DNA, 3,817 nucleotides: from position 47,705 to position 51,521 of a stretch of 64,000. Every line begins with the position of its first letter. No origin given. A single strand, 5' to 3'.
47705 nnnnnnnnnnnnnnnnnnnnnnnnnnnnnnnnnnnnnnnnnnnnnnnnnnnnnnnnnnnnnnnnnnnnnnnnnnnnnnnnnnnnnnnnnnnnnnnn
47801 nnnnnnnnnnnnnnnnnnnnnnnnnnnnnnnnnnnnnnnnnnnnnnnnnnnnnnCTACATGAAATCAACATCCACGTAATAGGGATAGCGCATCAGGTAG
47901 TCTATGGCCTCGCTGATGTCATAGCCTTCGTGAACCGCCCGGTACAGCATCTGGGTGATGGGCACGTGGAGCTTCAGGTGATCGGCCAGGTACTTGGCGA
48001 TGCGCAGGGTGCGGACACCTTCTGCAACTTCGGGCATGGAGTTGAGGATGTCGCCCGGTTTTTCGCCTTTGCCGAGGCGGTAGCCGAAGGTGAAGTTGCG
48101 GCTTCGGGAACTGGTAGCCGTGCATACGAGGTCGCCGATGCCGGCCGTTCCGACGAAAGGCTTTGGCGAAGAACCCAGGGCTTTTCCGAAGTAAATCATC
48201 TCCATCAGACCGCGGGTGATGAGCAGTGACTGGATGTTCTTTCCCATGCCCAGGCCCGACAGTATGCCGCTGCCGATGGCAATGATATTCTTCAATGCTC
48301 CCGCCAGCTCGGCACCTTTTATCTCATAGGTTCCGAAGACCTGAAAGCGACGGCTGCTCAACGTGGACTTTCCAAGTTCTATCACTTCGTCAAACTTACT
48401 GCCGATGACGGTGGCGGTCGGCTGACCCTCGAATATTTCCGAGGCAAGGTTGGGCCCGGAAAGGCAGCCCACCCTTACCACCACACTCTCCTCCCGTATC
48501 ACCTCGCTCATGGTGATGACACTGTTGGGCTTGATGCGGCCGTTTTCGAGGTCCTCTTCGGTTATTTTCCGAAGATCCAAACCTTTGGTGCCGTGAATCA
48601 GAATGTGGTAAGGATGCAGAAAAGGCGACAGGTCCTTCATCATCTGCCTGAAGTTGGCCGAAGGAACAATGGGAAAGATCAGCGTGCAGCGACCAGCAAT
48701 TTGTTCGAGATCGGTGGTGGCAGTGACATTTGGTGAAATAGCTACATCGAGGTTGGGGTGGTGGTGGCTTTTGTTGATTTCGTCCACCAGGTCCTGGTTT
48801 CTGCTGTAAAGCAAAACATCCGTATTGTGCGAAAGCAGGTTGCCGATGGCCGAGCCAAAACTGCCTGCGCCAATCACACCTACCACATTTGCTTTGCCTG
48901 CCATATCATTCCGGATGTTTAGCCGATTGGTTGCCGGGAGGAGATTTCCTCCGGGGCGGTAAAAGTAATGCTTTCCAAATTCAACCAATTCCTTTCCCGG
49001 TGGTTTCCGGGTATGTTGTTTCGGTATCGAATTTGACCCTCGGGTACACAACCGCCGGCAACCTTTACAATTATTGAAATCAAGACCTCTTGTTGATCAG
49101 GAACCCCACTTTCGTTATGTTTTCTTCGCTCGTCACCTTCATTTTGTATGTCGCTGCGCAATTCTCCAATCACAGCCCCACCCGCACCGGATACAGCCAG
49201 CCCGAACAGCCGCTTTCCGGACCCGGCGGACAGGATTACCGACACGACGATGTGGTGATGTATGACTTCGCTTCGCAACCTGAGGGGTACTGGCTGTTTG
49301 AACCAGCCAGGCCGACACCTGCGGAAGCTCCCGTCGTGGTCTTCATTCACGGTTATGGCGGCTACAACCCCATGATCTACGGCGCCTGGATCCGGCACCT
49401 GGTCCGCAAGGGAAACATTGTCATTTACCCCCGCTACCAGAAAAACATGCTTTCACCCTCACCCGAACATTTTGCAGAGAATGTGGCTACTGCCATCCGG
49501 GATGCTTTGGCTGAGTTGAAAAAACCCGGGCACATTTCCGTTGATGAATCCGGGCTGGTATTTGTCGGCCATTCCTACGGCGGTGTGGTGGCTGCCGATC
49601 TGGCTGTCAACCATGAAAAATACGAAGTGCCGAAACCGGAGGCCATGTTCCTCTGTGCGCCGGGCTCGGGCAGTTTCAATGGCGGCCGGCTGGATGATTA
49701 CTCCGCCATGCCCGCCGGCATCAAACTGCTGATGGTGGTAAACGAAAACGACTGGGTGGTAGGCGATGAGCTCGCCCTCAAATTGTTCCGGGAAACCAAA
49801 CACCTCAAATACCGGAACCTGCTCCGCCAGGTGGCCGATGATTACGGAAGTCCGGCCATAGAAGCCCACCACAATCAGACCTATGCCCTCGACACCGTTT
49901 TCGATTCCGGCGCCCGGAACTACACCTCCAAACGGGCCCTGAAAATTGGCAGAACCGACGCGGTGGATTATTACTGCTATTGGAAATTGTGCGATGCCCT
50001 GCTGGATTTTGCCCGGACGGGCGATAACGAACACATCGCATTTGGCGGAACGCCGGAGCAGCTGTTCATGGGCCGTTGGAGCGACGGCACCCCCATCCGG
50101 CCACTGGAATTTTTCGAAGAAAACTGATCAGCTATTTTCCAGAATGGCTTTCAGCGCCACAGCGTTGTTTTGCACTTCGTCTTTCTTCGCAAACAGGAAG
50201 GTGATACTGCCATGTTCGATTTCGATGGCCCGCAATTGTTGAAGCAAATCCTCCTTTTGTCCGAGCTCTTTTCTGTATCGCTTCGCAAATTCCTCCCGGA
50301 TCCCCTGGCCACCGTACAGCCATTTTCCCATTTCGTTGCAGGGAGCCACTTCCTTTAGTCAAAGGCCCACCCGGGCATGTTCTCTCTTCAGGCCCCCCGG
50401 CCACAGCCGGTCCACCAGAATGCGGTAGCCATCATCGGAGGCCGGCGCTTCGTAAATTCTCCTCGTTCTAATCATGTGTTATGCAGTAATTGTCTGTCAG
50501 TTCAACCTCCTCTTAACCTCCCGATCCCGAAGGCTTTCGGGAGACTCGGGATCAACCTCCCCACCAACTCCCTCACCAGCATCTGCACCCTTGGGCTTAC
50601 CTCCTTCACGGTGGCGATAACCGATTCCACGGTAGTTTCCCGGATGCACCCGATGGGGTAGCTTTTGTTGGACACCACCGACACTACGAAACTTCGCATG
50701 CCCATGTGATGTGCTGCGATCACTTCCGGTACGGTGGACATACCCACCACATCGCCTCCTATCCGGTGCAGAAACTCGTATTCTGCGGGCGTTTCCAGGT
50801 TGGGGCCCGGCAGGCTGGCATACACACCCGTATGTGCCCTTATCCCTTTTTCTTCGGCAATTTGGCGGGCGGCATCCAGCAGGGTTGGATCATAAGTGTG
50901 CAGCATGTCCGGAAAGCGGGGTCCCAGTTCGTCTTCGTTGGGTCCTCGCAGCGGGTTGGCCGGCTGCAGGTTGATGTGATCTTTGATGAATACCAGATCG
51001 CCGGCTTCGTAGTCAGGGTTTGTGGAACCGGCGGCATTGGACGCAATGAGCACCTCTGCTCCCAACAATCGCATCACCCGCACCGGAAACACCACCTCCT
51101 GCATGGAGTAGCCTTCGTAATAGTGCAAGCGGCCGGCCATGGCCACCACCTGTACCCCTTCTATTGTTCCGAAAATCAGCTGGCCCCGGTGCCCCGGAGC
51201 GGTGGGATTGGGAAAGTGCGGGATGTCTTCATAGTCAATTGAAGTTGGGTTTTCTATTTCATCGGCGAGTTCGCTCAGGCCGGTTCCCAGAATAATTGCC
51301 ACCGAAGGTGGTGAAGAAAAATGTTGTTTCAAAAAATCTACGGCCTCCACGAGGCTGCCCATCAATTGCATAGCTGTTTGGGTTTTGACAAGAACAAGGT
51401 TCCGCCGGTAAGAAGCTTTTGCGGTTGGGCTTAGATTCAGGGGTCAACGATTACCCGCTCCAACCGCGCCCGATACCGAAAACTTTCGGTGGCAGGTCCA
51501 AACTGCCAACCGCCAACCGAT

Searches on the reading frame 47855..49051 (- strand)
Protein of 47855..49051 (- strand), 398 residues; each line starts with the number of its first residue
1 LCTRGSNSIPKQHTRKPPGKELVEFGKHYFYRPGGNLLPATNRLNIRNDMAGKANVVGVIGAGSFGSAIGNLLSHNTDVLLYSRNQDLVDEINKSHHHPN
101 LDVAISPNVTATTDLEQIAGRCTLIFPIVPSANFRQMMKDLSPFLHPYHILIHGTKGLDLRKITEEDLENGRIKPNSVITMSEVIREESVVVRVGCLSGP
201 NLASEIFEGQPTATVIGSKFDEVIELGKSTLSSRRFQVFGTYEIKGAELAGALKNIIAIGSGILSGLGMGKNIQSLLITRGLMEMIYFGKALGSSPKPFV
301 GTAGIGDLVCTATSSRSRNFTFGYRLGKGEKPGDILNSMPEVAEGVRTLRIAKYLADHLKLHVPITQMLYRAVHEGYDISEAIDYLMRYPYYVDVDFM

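Call 8: search_protein_families(library=pfam, proteins=[window:47855-49051:-])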
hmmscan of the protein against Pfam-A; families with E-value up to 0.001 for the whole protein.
window:47855-49051:- (398 aa): 6 families
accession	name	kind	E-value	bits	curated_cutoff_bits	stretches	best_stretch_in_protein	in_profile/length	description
PF07479.19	NAD_Gly3P_dh_C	-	2.9e-45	154.4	25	1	244-383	2-141/142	NAD-dependent glycerol-3-phosphate dehydrogenase C-terminus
PF01210.29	NAD_Gly3P_dh_N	-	2.8e-32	112.3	23.1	1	57-220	2-154/158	NAD-dependent glycerol-3-phosphate dehydrogenase N-terminus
PF20618.3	GPD_NAD_C_bact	-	9.9e-18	64.9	27.6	1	303-368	1-65/66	Bacterial GPD, NAD-dependent C-terminal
PF02558.23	ApbA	-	1.3e-06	28.6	22.2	1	57-168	1-113/150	Ketopantoate reductase PanE/ApbA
PF03446.21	NAD_binding_2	-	0.00016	22.1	21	1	57-155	2-93/161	NAD binding domain of 6-phosphogluconate dehydrogenase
PF03807.23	F420_oxidored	-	0.00026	22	21.6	1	57-152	2-89/94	NADP oxidoreductase coenzyme F420-dependent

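Call 15: find_encoding_contigs(protein=window:47855-48904:-, flank=10000, max_places=6)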
Protein window:47855-48904:- (349 aa): 3 contigs read that carry it; 2 places shown.
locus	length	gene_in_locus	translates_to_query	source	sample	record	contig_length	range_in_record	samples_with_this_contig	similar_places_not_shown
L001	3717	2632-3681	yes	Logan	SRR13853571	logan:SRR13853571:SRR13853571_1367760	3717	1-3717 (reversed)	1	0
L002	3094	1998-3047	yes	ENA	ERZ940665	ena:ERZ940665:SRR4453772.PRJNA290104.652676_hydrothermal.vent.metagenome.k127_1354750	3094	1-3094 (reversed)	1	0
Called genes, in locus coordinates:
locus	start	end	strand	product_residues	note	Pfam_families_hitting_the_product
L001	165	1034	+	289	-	PF01048:PNP_UDP_1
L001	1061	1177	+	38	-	PF22752:DUF488-N3i, PF04343:DUF488 (weak)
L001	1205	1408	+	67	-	PF04343:DUF488 (weak), PF22752:DUF488-N3i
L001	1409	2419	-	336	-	PF07224:Chlorophyllase, PF07859:Abhydrolase_3 (weak), PF12697:Abhydrolase_6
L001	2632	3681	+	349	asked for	PF01210:NAD_Gly3P_dh_N, PF02558:ApbA (weak), PF07479:NAD_Gly3P_dh_C, PF20618:GPD_NAD_C_bact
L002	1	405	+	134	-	?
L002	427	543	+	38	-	PF22752:DUF488-N3i, PF04343:DUF488 (weak)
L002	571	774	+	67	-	PF04343:DUF488, PF22752:DUF488-N3i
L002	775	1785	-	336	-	PF07224:Chlorophyllase, PF07859:Abhydrolase_3 (weak), PF12697:Abhydrolase_6 (weak)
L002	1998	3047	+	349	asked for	PF01210:NAD_Gly3P_dh_N, PF02558:ApbA (weak), PF07479:NAD_Gly3P_dh_C, PF20618:GPD_NAD_C_bact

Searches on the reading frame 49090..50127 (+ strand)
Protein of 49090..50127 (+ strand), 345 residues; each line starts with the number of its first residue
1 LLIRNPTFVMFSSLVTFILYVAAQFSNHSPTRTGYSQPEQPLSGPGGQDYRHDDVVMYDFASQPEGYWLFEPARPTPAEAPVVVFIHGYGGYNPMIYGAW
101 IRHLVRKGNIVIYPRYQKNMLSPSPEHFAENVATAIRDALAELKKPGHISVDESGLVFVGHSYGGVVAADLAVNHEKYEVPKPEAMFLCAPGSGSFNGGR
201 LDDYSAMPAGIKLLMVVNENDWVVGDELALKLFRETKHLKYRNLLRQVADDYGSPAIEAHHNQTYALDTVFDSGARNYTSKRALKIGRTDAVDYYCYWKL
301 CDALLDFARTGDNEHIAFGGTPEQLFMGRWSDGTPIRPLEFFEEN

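Call 8: search_protein_families(library=pfam, proteins=[window:49090-50127:+])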
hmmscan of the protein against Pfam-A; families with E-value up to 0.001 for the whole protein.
window:49090-50127:+ (345 aa): 3 families
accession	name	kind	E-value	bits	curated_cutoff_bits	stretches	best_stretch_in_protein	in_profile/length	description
PF07224.18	Chlorophyllase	-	3.9e-09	36.2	26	1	77-180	39-142/301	Chlorophyllase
PF12697.13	Abhydrolase_6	-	1.8e-07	32.5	26.3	1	83-209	1-113/217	Alpha/beta hydrolase family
PF07859.19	Abhydrolase_3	-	1.2e-06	28.9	25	1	83-193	1-110/210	alpha/beta hydrolase fold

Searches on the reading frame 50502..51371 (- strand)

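Call 8: search_protein_families(library=pfam, proteins=[window:50502-51371:-])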
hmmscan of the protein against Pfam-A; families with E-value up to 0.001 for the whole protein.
window:50502-51371:- (289 aa): 1 family
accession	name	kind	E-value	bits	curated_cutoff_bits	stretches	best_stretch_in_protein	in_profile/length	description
PF01048.26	PNP_UDP_1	-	7e-56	189.7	25.1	1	24-270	2-232/233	Phosphorylase superfamily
